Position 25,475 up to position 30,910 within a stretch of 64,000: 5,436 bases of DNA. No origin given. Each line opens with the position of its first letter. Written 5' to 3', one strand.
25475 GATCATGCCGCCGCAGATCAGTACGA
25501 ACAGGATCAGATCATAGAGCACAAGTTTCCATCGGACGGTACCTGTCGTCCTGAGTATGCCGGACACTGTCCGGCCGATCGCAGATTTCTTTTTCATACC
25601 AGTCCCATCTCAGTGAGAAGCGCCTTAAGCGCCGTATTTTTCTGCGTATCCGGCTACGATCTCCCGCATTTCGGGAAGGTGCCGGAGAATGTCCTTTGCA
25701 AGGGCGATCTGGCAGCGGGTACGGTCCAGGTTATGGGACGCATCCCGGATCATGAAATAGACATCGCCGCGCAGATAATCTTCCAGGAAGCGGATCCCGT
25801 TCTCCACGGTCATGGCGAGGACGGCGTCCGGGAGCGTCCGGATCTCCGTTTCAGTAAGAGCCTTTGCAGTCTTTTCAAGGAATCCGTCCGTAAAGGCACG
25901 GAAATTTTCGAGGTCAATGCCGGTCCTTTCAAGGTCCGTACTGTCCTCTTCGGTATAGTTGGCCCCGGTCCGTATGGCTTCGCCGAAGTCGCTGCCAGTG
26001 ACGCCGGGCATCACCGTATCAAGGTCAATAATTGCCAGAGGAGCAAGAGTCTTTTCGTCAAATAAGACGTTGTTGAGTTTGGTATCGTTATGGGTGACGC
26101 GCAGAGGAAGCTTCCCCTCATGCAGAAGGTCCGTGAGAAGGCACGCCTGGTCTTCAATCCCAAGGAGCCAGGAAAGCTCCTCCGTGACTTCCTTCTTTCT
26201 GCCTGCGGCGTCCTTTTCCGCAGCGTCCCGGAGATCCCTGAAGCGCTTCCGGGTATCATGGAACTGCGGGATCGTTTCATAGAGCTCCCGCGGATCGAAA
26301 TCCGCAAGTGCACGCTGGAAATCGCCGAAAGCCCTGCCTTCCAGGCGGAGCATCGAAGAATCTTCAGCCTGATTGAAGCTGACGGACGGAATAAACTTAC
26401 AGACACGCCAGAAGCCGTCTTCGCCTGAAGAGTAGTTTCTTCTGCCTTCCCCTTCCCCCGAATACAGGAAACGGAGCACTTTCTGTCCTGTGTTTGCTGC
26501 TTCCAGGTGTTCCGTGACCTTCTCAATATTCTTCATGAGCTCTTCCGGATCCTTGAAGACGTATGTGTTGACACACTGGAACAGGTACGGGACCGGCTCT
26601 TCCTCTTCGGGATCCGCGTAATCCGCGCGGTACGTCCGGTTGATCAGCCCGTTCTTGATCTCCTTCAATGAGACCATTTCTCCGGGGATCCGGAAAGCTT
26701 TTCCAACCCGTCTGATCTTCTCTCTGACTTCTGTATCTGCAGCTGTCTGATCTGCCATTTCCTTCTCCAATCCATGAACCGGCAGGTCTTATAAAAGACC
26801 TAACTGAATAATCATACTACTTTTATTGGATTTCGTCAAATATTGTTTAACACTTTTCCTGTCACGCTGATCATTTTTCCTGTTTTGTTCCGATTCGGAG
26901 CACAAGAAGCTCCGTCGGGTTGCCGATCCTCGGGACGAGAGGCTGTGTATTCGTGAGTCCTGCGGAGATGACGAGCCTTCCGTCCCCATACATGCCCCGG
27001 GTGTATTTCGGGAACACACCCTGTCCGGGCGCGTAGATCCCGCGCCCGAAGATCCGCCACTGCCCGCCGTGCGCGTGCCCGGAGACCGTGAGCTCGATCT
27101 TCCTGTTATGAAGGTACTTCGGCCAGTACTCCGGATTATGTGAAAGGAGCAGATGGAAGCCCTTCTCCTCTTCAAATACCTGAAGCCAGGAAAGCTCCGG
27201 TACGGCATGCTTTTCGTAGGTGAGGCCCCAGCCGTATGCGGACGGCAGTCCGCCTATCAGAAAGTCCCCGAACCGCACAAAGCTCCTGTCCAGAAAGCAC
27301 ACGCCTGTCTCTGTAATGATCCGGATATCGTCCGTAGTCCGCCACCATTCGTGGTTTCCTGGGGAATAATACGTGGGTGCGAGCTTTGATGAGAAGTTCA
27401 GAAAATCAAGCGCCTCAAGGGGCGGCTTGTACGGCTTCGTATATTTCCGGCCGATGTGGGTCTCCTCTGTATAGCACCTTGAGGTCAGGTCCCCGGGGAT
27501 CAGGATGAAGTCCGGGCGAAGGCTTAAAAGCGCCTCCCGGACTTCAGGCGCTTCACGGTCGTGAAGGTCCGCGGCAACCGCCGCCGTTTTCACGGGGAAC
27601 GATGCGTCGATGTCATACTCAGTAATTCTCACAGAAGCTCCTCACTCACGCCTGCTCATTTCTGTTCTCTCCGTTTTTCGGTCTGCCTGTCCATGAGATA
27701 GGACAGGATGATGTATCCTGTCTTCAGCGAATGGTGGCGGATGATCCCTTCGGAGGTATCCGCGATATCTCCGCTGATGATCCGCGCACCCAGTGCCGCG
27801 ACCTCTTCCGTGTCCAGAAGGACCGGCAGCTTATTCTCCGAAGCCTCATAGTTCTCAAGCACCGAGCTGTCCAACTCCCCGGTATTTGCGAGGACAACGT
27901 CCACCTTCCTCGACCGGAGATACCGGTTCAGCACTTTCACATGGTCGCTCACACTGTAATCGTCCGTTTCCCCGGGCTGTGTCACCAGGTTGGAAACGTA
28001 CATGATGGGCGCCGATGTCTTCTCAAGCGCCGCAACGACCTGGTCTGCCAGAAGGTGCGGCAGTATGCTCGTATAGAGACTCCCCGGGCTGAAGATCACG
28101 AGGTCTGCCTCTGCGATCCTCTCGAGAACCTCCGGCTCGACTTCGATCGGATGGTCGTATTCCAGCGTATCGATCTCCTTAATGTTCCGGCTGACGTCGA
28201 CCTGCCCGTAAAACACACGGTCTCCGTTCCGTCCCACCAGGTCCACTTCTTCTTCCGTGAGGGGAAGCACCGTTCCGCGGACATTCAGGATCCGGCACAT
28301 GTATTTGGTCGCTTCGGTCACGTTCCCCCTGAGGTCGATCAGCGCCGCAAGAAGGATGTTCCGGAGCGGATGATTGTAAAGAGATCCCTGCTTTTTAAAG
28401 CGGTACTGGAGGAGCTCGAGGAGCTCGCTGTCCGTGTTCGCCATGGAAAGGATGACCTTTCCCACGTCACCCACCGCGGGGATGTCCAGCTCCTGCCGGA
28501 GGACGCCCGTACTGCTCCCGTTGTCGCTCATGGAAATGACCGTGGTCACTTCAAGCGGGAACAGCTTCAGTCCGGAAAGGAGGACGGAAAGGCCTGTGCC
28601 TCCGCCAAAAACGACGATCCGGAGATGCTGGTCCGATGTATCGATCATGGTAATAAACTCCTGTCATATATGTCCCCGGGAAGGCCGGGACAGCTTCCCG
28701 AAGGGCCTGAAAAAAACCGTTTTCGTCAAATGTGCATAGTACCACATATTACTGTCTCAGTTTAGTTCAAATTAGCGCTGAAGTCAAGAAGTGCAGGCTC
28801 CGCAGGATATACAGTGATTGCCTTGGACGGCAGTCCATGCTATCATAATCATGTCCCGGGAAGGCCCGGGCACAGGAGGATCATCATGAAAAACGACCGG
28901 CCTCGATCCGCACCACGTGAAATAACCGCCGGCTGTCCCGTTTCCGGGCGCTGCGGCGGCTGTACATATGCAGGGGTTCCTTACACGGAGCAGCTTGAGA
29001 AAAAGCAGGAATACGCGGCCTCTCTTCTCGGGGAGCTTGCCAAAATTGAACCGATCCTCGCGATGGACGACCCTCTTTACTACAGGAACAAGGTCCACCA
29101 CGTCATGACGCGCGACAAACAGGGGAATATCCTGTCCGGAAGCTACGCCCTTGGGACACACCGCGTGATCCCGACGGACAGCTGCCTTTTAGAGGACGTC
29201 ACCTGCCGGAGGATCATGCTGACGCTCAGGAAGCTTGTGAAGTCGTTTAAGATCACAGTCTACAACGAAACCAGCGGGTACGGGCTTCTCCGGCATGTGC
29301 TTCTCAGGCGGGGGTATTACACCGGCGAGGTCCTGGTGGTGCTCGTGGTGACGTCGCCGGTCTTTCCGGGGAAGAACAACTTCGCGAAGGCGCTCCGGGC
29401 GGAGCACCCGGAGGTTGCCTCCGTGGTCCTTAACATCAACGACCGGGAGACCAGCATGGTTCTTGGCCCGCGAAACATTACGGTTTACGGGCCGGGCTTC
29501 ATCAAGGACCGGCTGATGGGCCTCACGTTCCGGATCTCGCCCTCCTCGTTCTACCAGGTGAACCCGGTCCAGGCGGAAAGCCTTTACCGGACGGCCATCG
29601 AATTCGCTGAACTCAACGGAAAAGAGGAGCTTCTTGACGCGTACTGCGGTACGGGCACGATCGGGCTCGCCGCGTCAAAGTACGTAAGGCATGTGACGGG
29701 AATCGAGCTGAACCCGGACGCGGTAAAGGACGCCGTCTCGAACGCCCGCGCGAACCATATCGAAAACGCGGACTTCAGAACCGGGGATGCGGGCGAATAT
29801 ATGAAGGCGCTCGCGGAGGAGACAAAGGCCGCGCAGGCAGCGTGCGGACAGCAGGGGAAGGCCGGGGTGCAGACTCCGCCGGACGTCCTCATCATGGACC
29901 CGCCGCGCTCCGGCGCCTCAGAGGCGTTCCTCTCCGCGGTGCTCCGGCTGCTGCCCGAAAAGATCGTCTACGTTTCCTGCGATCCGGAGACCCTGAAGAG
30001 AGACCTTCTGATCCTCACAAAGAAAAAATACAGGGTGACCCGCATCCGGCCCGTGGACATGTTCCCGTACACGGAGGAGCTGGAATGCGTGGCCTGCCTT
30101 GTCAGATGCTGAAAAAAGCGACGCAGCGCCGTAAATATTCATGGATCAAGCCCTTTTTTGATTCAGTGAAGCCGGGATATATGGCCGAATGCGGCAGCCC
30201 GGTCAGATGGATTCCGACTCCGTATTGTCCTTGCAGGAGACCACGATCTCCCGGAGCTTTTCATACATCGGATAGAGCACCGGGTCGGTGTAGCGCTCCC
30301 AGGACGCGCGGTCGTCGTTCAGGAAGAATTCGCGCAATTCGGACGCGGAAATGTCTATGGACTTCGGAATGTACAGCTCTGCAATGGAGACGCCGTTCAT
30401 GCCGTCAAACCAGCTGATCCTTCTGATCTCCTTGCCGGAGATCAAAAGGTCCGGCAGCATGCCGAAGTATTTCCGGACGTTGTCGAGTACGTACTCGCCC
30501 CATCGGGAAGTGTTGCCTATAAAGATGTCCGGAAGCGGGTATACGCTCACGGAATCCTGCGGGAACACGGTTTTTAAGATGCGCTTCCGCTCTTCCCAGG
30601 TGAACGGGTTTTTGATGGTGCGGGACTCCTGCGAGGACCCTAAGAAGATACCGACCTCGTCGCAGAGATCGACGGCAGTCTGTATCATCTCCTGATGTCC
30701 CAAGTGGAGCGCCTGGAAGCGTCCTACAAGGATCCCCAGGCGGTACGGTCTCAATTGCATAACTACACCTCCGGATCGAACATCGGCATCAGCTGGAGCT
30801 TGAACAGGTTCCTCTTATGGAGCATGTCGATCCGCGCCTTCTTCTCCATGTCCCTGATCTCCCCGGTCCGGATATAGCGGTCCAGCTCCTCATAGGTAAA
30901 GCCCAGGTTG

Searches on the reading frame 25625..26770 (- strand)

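Call 89: search_protein_families(library=pfam, proteins=[window:25625-26770:-], max_evalue=0.00001)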
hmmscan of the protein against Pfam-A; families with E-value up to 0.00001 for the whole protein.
window:25625-26770:- (381 aa): 1 family
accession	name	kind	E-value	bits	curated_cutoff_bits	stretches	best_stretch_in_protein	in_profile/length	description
PF01636.29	APH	-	1.1e-16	61.8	23.2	1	35-272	2-217/239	Phosphotransferase enzyme family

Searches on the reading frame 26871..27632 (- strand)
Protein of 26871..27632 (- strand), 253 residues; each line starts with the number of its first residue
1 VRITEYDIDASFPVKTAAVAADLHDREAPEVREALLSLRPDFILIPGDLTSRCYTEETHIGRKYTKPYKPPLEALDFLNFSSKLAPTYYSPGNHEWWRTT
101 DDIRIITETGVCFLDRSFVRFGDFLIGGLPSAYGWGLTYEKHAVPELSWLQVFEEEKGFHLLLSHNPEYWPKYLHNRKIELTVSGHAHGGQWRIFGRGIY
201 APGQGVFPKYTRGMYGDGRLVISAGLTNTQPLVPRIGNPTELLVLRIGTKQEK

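Call 89: search_protein_families(library=pfam, proteins=[window:26871-27632:-], max_evalue=0.00001)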
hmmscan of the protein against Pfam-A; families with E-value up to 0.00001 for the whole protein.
window:26871-27632:- (253 aa): 1 family
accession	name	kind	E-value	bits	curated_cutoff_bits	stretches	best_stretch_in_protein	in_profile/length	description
PF00149.33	Metallophos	-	2.7e-09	38.2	21.5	1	18-189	4-190/191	Calcineurin-like phosphoesterase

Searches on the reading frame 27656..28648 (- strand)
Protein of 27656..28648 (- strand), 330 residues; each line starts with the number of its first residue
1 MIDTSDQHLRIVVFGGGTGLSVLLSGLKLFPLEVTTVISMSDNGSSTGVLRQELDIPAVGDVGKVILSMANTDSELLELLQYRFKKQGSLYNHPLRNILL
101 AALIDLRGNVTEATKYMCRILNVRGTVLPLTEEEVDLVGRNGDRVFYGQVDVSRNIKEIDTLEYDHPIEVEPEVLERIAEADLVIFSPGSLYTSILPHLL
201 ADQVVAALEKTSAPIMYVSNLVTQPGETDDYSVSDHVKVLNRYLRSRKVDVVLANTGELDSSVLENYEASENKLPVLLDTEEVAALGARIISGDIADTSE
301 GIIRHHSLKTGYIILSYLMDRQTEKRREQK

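Call 89: search_protein_families(library=pfam, proteins=[window:27656-28648:-], max_evalue=0.00001)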
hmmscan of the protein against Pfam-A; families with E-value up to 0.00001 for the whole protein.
window:27656-28648:- (330 aa): 1 family
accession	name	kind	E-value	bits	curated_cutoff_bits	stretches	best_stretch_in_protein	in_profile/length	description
PF01933.23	CofD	-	8.2e-85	284.9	30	1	11-295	1-289/290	2-phospho-L-lactate transferase CofD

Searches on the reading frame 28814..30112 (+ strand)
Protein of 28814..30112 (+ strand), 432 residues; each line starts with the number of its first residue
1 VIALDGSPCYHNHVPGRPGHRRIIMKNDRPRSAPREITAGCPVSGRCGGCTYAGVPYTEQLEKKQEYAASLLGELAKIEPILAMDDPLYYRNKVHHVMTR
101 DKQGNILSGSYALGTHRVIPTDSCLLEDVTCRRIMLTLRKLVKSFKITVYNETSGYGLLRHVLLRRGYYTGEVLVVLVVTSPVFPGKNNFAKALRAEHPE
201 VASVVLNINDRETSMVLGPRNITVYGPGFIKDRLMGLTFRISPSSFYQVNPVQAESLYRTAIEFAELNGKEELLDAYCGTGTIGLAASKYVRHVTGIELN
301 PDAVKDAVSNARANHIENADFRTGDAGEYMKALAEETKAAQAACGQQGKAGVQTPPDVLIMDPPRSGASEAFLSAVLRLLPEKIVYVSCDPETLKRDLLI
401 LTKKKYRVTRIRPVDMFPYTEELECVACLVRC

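Call 89: search_protein_families(library=pfam, proteins=[window:28814-30112:+], max_evalue=0.00001)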
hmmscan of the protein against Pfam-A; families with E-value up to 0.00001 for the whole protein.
window:28814-30112:+ (432 aa): 3 families
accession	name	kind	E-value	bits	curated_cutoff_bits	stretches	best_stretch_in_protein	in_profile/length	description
PF05958.17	tRNA_U5-meth_tr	-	5.5e-25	88.6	23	1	57-430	2-355/357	tRNA (Uracil-5-)-methyltransferase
PF13847.12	Methyltransf_31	-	2.5e-09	37.4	27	1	269-335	3-71/145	Methyltransferase domain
PF13649.12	Methyltransf_25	-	1.5e-06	29.2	27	1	274-329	2-58/97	Methyltransferase domain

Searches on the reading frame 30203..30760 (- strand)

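Call 3: search_protein_families(library=pfam, proteins=[window:30203-30760:-], max_evalue=0.01)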
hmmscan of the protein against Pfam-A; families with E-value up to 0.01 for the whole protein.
window:30203-30760:- (185 aa): 1 family
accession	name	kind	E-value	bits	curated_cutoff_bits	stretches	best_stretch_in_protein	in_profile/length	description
PF01467.32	CTP_transf_like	-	2.5e-09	37.9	21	1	10-144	1-132/133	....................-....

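Call 4: search_protein_families(library=ncbifam, proteins=[window:30203-30760:-], max_evalue=0.01)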
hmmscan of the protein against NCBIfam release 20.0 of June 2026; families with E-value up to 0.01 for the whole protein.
window:30203-30760:- (185 aa): 19 families
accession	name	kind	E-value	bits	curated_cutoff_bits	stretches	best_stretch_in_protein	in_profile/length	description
NF003787.0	PRK05379.1-4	equivalog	2.5e-16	59.6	449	1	10-170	13-177/346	bifunctional nicotinamide-nucleotide adenylyltransferase/Nudix hydroxylase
TIGR01527.1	arch_NMN_Atrans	equivalog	3.9e-16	59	181.2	1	9-98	2-94/167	nicotinamide-nucleotide adenylyltransferase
NF002243.0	PRK01153.1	subfamily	8.1e-16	58.1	127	1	9-97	3-94/175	nicotinamide-nucleotide adenylyltransferase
NF003786.0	PRK05379.1-2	equivalog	2.2e-15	56.7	397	1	4-148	12-161/354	bifunctional nicotinamide-nucleotide adenylyltransferase/Nudix hydroxylase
TIGR00125.1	cyt_tran_rel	domain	5.9e-12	45.6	27.7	1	9-64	2-58/65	adenylyltransferase/cytidyltransferase family protein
NF003791.0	PRK05379.2-3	equivalog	3.3e-11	43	409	1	6-147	5-147/340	bifunctional nicotinamide-nucleotide adenylyltransferase/Nudix hydroxylase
NF003789.0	PRK05379.2-1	equivalog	5.2e-11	42.1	355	1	10-122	11-130/312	bifunctional nicotinamide mononucleotide adenylyltransferase/ADP-ribose pyrophosphatase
NF010365.0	PRK13793.1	equivalog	9.1e-11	41.7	198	1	10-70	8-68/196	nicotinate-nicotinamide nucleotide adenylyltransferase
TIGR01526.1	nadR_NMN_Atrans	equivalog_domain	9.2e-11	41.5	341.15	1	8-71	3-66/325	nicotinamide-nucleotide adenylyltransferase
NF003785.0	PRK05379.1-1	equivalog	1e-10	41.4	418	1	6-98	2-98/347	bifunctional nicotinamide-nucleotide adenylyltransferase/Nudix hydroxylase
NF003788.0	PRK05379.1-5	equivalog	1.2e-09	37.9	354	1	5-87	4-87/351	bifunctional nicotinamide-nucleotide adenylyltransferase/Nudix hydroxylase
NF003790.0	PRK05379.2-2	equivalog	7.4e-07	28.6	403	1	8-66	21-79/354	bifunctional nicotinamide mononucleotide adenylyltransferase/ADP-ribose pyrophosphatase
NF002250.0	PRK01170.1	subfamily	7.1e-06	25.7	489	1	10-66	4-61/322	bifunctional pantetheine-phosphate adenylyltransferase/NTP phosphatase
NF005988.0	PRK08099.1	equivalog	9.2e-06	25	201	1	6-72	64-138/411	multifunctional transcriptional regulator/nicotinamide-nucleotide adenylyltransferase/ribosylnicotinamide kinase NadR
NF001985.0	PRK00777.1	subfamily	0.00011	22.3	104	1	10-66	8-66/157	pantetheine-phosphate adenylyltransferase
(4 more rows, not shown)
